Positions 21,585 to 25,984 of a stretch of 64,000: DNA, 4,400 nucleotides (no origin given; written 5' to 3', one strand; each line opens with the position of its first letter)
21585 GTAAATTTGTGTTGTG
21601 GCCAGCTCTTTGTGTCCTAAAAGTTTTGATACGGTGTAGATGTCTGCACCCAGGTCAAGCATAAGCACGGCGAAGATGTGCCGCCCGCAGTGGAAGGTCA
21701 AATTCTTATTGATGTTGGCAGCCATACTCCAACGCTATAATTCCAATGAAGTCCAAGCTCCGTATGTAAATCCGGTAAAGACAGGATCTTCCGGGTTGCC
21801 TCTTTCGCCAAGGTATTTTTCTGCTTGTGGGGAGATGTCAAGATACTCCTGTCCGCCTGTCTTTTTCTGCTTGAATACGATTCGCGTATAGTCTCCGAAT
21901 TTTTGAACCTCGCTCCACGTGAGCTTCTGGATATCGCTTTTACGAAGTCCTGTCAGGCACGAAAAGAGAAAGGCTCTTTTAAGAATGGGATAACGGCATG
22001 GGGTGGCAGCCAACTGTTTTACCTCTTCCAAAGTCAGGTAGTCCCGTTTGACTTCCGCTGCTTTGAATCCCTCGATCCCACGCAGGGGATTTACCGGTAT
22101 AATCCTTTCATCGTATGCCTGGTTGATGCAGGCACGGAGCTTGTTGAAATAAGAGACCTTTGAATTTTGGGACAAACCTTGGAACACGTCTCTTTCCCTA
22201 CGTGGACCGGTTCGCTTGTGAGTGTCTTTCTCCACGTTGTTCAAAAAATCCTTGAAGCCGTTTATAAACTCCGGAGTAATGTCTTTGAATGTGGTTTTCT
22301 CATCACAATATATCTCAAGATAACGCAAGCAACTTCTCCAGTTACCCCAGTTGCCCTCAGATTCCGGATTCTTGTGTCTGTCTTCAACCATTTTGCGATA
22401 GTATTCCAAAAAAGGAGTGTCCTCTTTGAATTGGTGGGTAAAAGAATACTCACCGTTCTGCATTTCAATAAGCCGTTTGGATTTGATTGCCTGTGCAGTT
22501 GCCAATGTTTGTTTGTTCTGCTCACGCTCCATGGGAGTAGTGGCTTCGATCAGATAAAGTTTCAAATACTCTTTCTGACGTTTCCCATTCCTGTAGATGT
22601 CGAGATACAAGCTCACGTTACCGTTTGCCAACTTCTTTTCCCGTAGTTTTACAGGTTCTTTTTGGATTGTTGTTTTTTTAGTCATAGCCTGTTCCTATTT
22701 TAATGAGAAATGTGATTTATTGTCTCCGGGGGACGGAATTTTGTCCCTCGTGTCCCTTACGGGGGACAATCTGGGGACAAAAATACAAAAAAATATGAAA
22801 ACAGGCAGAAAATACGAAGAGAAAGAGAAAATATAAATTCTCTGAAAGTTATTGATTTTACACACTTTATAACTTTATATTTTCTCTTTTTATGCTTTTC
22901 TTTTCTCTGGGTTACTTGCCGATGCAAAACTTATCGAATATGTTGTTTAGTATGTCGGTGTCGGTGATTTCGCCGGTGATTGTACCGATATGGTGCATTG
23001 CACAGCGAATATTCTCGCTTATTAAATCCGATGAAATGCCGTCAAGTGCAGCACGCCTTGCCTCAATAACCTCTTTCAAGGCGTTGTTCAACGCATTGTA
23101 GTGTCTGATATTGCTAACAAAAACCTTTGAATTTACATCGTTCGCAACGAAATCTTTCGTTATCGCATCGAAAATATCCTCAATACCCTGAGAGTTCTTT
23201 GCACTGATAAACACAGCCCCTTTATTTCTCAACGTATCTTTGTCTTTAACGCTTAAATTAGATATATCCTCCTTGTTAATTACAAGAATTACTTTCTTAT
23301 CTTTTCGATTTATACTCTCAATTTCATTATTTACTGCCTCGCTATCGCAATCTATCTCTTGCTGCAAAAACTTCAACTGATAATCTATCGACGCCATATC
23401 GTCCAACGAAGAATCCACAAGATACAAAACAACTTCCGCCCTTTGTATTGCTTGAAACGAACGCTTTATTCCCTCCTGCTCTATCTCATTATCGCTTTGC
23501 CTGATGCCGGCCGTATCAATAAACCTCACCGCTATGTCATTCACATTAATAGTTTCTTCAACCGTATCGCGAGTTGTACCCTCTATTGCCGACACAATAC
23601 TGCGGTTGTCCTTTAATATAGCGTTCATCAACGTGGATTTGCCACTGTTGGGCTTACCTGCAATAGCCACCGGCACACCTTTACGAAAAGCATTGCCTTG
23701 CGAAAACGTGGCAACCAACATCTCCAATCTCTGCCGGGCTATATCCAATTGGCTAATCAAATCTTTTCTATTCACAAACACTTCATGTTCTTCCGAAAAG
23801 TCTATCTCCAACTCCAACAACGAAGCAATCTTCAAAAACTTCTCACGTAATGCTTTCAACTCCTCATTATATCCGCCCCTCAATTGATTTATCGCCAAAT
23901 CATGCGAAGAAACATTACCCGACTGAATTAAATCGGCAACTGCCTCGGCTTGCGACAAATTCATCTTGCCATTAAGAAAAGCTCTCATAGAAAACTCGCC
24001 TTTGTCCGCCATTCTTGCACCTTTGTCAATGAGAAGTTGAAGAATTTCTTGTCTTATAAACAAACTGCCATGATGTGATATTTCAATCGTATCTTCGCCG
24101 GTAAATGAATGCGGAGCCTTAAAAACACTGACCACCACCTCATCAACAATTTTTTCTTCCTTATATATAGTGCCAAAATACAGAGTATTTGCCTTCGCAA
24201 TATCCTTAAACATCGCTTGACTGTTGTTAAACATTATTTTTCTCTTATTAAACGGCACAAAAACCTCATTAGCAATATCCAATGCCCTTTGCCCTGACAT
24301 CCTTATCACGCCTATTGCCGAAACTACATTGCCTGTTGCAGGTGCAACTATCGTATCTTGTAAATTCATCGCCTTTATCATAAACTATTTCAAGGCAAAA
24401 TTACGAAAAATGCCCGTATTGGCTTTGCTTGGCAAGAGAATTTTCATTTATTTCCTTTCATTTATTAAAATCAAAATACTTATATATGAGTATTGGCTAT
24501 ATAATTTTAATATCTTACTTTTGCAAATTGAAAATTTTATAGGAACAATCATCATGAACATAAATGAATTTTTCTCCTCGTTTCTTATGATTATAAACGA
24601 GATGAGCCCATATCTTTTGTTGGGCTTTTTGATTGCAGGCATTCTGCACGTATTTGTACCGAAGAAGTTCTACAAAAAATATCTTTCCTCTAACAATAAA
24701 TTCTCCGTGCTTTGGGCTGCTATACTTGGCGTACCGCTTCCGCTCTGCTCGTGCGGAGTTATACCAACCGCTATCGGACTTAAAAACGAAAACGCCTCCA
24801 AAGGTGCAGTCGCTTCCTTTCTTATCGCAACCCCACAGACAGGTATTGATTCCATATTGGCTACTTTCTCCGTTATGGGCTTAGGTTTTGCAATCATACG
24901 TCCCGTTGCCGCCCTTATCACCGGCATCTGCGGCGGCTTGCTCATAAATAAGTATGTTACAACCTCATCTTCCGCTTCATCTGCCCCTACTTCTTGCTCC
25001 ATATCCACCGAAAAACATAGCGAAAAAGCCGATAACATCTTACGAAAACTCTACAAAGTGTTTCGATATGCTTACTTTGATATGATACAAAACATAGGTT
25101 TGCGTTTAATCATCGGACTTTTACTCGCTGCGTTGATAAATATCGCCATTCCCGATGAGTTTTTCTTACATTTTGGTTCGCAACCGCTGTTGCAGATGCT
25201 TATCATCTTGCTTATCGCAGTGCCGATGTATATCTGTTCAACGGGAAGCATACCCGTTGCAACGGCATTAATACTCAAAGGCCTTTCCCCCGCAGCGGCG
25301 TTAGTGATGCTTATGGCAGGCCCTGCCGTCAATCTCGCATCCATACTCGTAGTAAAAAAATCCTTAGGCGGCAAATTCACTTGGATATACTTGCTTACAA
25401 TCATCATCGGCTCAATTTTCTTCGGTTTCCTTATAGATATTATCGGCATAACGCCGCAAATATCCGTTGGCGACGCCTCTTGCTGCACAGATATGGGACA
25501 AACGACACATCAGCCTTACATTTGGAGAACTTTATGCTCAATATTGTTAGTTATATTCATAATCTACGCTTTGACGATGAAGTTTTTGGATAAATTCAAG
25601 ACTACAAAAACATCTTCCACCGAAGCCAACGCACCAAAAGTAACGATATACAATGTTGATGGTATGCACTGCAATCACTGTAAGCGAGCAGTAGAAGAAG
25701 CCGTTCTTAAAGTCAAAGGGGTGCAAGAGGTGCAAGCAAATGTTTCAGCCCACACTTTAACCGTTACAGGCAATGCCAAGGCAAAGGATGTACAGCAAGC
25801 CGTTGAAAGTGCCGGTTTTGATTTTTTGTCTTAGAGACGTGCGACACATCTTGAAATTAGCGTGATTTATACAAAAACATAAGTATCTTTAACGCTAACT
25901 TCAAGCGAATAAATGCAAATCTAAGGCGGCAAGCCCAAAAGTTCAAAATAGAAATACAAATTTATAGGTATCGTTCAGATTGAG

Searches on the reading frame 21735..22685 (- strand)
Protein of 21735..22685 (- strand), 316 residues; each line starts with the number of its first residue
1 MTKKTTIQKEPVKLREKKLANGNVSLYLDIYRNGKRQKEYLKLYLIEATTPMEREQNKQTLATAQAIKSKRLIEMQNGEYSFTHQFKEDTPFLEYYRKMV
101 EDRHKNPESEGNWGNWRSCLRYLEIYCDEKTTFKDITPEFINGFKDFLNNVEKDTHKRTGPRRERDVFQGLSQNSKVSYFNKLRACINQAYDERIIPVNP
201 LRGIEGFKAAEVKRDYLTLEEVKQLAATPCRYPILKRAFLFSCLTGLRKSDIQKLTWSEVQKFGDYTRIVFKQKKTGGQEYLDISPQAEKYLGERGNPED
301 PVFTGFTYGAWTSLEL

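Call 12: search_protein_families(library=pfam, proteins=[window:21735-22685:-])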
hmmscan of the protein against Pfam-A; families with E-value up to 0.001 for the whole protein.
window:21735-22685:- (316 aa): 3 families
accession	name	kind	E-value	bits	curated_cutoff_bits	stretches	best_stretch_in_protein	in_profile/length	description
PF13102.12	Phage_int_SAM_5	-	4.1e-23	82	22.3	1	92-201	2-93/98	Phage integrase SAM-like domain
PF17293.8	Arm-DNA-bind_5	-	1.8e-14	54.5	22.6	1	12-79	1-79/87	Arm DNA-binding domain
PF00589.27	Phage_integrase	-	4.8e-05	23.6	27.1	1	216-292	2-79/172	Phage integrase family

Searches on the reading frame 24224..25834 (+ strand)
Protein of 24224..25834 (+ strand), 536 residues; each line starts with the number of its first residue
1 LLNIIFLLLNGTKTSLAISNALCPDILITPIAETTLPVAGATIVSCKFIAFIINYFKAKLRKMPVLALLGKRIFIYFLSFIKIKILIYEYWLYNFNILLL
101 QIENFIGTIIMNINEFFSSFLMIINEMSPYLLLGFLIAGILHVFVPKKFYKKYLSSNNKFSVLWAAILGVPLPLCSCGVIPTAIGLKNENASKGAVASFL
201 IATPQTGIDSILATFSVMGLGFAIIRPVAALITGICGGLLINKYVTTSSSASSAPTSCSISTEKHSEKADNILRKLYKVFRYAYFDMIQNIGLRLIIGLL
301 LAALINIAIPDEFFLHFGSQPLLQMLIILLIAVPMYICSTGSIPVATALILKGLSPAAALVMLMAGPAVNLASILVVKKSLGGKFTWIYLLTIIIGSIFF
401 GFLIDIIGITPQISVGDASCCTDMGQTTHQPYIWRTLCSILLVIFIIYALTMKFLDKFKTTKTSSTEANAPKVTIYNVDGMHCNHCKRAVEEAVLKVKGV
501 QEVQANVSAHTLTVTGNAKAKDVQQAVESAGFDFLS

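Call 12: search_protein_families(library=pfam, proteins=[window:24224-25834:+])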
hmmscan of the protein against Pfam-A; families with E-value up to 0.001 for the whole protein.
window:24224-25834:+ (536 aa): 2 families
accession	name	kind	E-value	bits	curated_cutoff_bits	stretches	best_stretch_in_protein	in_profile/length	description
PF03773.19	ArsP_1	-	2.9e-47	161.7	32.3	1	113-405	2-293/294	Predicted permease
PF00403.32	HMA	-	9.7e-17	61.6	24.8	1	476-533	2-62/62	Heavy-metal-associated domain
